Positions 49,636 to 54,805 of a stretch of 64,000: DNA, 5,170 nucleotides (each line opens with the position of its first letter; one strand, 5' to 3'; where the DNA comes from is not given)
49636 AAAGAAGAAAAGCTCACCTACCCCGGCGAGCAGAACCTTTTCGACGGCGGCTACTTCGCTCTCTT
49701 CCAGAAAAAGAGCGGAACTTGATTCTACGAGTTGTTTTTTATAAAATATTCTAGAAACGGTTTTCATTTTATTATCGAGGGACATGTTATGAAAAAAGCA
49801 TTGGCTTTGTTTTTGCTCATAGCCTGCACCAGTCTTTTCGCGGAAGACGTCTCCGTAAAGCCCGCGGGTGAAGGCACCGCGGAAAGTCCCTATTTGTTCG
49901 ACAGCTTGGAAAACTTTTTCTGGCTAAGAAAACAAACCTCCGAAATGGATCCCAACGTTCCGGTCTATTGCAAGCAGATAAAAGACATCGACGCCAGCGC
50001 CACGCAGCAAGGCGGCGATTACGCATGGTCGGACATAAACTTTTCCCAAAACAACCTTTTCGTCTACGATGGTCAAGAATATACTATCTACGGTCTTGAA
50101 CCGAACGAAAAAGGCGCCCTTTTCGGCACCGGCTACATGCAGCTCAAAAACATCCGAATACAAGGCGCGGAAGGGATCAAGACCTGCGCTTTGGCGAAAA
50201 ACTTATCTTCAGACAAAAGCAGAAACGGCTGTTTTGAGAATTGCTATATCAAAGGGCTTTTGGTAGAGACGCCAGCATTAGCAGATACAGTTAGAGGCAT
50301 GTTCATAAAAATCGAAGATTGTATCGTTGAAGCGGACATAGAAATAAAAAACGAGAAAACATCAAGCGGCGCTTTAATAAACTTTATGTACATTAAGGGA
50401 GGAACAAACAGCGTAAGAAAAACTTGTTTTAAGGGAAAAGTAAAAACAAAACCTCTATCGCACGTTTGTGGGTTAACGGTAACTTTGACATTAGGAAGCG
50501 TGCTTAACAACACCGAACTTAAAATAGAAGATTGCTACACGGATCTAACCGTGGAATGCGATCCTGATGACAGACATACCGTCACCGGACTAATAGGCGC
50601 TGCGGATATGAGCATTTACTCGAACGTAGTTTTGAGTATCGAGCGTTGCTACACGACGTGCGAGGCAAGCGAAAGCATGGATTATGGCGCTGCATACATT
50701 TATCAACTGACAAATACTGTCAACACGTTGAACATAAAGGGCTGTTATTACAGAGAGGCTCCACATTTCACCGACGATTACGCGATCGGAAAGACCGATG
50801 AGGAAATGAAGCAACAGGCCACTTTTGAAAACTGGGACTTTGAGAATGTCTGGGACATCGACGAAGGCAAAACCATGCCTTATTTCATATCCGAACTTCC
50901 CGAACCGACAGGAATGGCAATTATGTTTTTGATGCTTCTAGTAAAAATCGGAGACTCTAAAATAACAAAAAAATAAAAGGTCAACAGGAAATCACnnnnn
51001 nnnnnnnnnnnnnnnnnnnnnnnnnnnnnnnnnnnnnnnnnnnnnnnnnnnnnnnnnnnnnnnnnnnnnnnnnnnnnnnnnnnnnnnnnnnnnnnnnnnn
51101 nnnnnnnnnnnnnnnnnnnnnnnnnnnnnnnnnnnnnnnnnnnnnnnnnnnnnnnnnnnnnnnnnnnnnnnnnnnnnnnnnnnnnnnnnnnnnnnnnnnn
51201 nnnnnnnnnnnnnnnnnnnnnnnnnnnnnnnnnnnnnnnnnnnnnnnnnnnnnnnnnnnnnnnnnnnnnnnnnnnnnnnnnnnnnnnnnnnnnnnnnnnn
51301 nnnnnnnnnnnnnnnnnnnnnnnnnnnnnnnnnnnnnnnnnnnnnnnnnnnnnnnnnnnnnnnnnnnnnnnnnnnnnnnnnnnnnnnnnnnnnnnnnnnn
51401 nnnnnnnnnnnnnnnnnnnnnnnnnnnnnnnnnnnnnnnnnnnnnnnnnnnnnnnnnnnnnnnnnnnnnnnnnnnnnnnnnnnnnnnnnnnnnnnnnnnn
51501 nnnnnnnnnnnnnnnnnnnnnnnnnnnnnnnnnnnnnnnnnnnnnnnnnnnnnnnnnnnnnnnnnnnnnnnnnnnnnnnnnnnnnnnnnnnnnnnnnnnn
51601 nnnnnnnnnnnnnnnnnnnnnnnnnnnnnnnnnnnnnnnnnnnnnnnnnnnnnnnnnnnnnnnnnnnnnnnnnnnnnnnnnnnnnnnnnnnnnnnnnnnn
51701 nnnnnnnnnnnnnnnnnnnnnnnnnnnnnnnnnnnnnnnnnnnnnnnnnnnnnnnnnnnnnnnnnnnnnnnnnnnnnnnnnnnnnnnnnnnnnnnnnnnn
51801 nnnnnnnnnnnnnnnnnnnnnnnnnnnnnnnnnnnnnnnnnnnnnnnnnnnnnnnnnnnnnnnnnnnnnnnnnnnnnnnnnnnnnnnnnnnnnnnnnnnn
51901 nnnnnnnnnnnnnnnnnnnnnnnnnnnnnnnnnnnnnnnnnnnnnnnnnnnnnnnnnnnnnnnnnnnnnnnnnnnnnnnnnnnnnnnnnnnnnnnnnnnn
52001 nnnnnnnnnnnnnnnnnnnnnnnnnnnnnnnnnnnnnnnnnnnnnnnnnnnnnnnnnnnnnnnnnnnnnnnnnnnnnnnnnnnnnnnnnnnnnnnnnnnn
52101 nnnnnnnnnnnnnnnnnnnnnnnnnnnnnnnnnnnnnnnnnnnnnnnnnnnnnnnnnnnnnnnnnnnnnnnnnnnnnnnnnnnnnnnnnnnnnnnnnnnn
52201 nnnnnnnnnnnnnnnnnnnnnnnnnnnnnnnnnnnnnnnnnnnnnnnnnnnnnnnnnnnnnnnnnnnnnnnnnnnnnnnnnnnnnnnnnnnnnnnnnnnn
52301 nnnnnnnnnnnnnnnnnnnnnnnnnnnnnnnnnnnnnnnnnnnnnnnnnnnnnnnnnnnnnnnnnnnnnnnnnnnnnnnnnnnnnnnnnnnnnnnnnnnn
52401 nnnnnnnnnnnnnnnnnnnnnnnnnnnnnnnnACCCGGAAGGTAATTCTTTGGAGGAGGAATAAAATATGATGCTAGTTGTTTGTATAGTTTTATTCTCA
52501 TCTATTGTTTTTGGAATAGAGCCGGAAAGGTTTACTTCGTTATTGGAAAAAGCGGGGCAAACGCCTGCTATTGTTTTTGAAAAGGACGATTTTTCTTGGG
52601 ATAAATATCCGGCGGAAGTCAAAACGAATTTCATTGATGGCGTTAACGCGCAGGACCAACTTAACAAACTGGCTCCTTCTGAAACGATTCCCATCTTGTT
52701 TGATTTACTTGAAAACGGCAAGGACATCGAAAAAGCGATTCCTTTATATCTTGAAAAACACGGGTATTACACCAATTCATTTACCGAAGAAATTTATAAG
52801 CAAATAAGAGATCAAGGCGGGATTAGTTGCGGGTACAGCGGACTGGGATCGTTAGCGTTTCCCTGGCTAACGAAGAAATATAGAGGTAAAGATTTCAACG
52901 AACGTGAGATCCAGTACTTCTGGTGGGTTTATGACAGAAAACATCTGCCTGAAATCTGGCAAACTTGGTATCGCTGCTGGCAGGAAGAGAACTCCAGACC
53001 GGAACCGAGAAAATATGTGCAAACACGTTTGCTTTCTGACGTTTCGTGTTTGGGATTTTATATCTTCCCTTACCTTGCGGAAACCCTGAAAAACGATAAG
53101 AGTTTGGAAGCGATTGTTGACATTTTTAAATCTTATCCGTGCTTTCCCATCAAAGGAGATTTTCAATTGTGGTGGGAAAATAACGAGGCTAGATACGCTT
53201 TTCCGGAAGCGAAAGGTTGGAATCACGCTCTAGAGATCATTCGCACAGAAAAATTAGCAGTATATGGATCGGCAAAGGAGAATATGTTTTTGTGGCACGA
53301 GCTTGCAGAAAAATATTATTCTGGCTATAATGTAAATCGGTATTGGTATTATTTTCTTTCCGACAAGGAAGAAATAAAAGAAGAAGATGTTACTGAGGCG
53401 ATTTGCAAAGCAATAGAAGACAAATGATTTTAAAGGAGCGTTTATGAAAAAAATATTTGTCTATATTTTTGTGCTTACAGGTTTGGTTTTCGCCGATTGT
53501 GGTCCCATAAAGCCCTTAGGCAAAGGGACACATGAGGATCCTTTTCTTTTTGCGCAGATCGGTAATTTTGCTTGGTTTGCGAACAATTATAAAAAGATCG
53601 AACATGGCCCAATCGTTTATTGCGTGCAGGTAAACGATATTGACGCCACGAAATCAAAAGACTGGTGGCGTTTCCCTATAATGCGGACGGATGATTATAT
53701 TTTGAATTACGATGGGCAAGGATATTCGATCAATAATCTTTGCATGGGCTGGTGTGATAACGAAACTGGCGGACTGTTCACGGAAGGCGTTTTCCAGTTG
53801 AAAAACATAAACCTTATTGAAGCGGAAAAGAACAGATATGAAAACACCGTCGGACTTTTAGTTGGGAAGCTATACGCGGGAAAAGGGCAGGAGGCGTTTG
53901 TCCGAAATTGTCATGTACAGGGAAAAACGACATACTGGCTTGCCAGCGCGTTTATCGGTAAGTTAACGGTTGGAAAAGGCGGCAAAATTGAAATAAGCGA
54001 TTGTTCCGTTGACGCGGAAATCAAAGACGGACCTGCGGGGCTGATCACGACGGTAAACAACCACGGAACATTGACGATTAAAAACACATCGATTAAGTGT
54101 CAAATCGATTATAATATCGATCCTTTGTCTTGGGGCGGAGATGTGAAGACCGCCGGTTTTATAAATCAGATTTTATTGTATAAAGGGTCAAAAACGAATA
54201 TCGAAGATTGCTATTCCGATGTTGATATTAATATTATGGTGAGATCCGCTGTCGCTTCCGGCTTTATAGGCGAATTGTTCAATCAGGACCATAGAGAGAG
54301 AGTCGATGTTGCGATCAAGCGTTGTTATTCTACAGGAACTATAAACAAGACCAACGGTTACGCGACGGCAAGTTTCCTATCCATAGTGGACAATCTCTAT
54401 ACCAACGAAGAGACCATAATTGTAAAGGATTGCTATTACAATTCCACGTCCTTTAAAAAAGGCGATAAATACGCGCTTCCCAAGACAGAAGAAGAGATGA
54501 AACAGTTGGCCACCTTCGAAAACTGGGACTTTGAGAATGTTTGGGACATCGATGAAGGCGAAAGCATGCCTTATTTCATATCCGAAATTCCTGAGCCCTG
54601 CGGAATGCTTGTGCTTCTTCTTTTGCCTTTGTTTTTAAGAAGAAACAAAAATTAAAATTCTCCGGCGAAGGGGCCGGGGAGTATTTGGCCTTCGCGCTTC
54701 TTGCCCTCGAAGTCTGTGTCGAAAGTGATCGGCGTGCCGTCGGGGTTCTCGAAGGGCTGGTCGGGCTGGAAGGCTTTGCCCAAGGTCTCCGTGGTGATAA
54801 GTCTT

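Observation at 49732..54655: Intact copy (A2-B2-C2-A3) of a lineage-specific four-family secreted-protein cassette with PEP-CTERM-anchored GLUG-like proteins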

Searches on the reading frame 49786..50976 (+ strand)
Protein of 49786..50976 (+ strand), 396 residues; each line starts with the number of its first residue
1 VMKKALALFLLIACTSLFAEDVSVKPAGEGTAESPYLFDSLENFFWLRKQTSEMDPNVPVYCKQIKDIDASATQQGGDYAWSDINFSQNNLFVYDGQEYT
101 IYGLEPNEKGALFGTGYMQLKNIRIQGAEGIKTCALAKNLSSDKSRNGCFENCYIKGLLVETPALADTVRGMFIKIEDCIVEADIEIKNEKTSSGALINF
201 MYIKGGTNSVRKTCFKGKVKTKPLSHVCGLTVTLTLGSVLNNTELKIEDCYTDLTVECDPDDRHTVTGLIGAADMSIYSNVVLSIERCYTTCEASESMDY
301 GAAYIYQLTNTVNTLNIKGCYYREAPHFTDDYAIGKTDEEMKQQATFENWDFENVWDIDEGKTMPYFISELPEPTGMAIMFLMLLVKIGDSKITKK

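Call 3: search_protein_families(library=pfam, proteins=[window:49786-50976:+], max_evalue=1)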
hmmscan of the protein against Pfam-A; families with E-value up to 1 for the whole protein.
window:49786-50976:+ (396 aa): 1 family
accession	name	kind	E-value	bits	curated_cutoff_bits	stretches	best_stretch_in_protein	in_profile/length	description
PF22997.1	CHS4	-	0.083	13.6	27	1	79-97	3-21/81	Chitin synthase 4-like domain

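Call 4: search_protein_families(library=ncbifam, proteins=[window:49786-50976:+], max_evalue=1)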
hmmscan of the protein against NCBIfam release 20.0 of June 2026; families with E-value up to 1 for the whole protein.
window:49786-50976:+ (396 aa): 0 families

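Call 102: search_protein_families(library=padloc, proteins=[window:49786-50976:+], max_evalue=0.01)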
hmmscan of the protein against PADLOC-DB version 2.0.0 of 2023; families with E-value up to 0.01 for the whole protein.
window:49786-50976:+ (396 aa): 0 families

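Call 103: search_protein_families(library=phrogs, proteins=[window:49786-50976:+], max_evalue=0.01)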
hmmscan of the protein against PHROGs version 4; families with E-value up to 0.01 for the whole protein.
window:49786-50976:+ (396 aa): 0 families

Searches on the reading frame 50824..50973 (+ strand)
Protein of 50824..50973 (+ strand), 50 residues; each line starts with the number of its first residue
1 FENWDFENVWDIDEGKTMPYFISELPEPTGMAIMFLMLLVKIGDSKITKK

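Call 55: search_protein_families(library=ncbifam, proteins=[window:50824-50973:+], max_evalue=10)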
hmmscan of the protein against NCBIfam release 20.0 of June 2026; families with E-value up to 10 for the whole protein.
seq(50 aa): 0 families

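Call 56: search_protein_families(library=pfam, proteins=[window:50824-50973:+], max_evalue=10)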
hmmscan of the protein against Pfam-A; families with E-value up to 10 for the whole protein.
seq(50 aa): 0 families

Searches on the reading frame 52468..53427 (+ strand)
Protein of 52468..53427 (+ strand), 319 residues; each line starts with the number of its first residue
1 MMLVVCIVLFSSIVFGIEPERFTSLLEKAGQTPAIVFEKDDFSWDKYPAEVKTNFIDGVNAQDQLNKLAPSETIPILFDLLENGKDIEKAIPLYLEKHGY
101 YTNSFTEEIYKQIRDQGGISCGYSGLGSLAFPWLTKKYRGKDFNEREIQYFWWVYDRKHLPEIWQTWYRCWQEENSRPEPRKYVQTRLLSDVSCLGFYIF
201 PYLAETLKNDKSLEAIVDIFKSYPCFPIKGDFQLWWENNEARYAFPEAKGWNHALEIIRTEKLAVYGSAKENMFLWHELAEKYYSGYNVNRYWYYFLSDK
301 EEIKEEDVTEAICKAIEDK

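Call 3: search_protein_families(library=pfam, proteins=[window:52468-53427:+], max_evalue=1)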
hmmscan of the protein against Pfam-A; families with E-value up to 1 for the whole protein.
window:52468-53427:+ (319 aa): 0 families

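Call 4: search_protein_families(library=ncbifam, proteins=[window:52468-53427:+], max_evalue=1)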
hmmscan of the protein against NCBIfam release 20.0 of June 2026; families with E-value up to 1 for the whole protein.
window:52468-53427:+ (319 aa): 0 families

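Call 18: find_homologous_proteins(query=window:52468-53427:+)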
Query window:52468-53427:+ (319 aa): 13 proteins with E <= 0.001 among 946 candidates.
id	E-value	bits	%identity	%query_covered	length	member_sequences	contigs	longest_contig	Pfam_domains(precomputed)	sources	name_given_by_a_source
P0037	2.8e-218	742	99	100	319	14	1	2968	-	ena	-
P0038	8.0e-172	589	76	100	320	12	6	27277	-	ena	-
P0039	7.7e-170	583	77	100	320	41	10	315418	-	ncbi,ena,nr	ncbi:hypothetical protein J6X96_01385 [bacterium]|nr:hypothetical protein [bacterium]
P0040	7.7e-159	546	71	100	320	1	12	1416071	-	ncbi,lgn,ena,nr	ncbi:hypothetical protein IKW72_05610 [bacterium]|nr:hypothetical protein [bacterium]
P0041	6.4e-155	534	72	98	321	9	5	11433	-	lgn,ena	-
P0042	6.7e-150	517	69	100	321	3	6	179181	-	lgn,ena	-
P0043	9.2e-150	517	69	98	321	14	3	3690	-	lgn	-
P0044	1.2e-143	496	67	98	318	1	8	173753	-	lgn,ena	-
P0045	1.2e-87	312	46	99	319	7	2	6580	-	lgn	-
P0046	1.0e-74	270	41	100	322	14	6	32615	-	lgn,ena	-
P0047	4.3e-67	245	75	45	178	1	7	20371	-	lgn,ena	-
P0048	8.1e-43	165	32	97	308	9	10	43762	-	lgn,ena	-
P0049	2.4e-42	163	69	35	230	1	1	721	-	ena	-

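Call 33: predict_structure(alignment_id=A2)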
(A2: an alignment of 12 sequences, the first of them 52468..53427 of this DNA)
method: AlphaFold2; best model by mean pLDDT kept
length: 319 residues; sequences in the alignment: 12
mean_pLDDT: 81.0   pTM: 0.80
mean pLDDT of the five models: 81.0, 79.2, 78.0, 75.8, 75.2
residues with pLDDT >= 90: 116; 70-90: 151; 50-70: 18; < 50: 34
segments of 3 or more residues with pLDDT < 50: 1-15, 122-130, 134-142
pLDDT, mean of each block of 10 residues (from residue 1): 32 58 92 83 86 92 90 92 85 84 87 83 43 47 68 89 91 95 90 88 95 93 77 92 91 92 83 82 68 87 85 71
secondary structure, 60 per line:
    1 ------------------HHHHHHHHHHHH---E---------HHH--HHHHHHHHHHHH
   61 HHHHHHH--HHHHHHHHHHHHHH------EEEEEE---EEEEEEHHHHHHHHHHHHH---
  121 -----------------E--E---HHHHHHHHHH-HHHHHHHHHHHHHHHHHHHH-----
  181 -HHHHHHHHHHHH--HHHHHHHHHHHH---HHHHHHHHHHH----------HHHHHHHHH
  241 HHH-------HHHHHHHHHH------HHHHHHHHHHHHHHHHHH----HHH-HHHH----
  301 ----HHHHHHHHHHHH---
elements in order: H19-30 H49-67 H70-83 E90-95 E99-104 H105-117 H145-154 H156-175 H182-193 H196-207 H211-221 H232-243 H251-260 H267-284 H293-296 H305-316

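Call 102: search_protein_families(library=padloc, proteins=[window:52468-53427:+], max_evalue=0.01)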
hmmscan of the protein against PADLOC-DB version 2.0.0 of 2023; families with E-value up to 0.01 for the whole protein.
window:52468-53427:+ (319 aa): 0 families

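Call 103: search_protein_families(library=phrogs, proteins=[window:52468-53427:+], max_evalue=0.01)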
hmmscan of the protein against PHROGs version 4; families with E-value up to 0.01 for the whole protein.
window:52468-53427:+ (319 aa): 0 families

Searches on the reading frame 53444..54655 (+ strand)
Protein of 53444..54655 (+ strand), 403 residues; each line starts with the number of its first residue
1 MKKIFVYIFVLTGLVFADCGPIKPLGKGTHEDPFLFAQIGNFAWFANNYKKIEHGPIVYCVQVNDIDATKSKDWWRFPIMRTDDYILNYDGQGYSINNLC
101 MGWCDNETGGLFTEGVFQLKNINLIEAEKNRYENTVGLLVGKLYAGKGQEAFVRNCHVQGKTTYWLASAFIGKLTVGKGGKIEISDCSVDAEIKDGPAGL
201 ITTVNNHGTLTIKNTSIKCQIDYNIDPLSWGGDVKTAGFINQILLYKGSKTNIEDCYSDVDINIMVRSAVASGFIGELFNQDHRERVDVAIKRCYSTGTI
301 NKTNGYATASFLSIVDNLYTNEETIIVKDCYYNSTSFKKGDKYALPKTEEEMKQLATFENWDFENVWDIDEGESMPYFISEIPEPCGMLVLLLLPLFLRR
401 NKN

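Call 3: search_protein_families(library=pfam, proteins=[window:53444-54655:+], max_evalue=1)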
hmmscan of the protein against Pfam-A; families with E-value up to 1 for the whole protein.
window:53444-54655:+ (403 aa): 2 families
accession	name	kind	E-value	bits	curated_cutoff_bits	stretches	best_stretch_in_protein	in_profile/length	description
PF07581.17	Glug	-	1.8e-05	25.3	20.5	0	134-161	3-26/28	The GLUG motif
PF20737.2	Glyco_hydro127C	-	0.24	11.6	23.7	1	52-66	19-33/71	Glycoside hydrolase family 127 C-terminal domain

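Call 4: search_protein_families(library=ncbifam, proteins=[window:53444-54655:+], max_evalue=1)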
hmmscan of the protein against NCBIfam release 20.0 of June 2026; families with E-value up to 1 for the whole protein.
window:53444-54655:+ (403 aa): 1 family
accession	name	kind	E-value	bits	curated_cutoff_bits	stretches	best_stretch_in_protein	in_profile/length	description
TIGR04564.1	Synergist_CTERM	domain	0.17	12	22.5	1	388-400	12-25/27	Synerg-CTERM sorting domain-containing protein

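Call 102: search_protein_families(library=padloc, proteins=[window:53444-54655:+], max_evalue=0.01)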
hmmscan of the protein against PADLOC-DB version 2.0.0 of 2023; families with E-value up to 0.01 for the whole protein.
window:53444-54655:+ (403 aa): 0 families

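Call 103: search_protein_families(library=phrogs, proteins=[window:53444-54655:+], max_evalue=0.01)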
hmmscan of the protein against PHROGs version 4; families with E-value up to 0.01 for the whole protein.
window:53444-54655:+ (403 aa): 1 family
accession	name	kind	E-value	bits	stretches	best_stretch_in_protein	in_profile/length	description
phrog_20176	-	unknown function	0.0073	17.5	0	131-173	31-73/101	-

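Call 112: search_solved_structures(query=A12, max_evalue=1, show_alignments=2)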
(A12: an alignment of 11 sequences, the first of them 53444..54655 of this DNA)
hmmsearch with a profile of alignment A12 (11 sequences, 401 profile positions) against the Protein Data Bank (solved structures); distinct sequences matched with E-value up to 1: 3.
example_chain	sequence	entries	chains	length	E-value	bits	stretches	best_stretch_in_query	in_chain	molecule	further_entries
3n6z_A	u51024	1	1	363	3.1e-12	49.2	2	26-205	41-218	putative immunoglobulin A1 protease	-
7a0v_B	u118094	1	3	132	0.78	11.6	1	40-84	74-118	Nanobody 13015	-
7a17_F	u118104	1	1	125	0.95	11.3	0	40-81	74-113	Nanobody 13015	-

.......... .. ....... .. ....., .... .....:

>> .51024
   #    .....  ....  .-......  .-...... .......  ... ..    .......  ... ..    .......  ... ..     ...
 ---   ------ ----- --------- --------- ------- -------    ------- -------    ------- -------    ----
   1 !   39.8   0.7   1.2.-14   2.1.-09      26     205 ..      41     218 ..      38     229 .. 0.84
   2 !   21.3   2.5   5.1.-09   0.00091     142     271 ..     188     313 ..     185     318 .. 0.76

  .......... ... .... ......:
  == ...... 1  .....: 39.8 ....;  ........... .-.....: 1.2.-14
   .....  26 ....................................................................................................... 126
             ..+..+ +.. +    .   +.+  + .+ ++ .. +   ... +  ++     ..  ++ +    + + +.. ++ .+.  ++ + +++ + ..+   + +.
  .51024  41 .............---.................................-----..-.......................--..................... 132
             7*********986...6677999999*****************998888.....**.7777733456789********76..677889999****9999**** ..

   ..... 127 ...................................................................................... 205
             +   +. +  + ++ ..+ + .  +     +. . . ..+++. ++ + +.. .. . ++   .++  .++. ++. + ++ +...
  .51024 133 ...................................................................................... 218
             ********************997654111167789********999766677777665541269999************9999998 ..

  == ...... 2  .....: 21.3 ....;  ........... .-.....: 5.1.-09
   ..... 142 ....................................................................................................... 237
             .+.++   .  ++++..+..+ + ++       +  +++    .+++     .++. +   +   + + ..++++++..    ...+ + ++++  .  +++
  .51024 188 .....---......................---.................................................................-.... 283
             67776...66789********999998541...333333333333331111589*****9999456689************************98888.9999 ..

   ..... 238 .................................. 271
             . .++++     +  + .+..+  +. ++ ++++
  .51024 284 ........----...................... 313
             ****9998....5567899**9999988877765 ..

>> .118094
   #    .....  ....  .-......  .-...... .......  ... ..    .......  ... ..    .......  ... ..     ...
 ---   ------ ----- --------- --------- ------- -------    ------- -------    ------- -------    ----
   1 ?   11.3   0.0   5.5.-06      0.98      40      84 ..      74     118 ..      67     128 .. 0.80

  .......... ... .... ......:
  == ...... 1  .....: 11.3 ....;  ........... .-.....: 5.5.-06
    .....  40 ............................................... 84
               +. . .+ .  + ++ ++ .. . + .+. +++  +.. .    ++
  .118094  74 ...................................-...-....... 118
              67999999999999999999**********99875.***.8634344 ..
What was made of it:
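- On GLUG domain (PF07581): The family profile hits PDB 3N6Z at 3e-12 (call 112).
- Closest known: GLUG-domain beta-helix proteins. Same: The A-family profile matches 3N6Z at 3e-12 over the repeat region (call 112).
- GLUG hits (call 3) and PDB 3N6Z at 3e-12 (call 112).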

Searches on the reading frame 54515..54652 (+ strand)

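Call 55: search_protein_families(library=ncbifam, proteins=[window:54515-54652:+], max_evalue=10)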
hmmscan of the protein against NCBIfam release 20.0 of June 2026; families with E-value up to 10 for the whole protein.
seq(46 aa): 1 family
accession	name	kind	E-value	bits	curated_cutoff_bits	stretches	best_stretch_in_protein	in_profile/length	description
TIGR04564.1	Synergist_CTERM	domain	0.0062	16.6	22.5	1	31-43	12-25/27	Synerg-CTERM sorting domain-containing protein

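Call 56: search_protein_families(library=pfam, proteins=[window:54515-54652:+], max_evalue=10)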
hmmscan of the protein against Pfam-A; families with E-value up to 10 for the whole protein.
seq(46 aa): 0 families
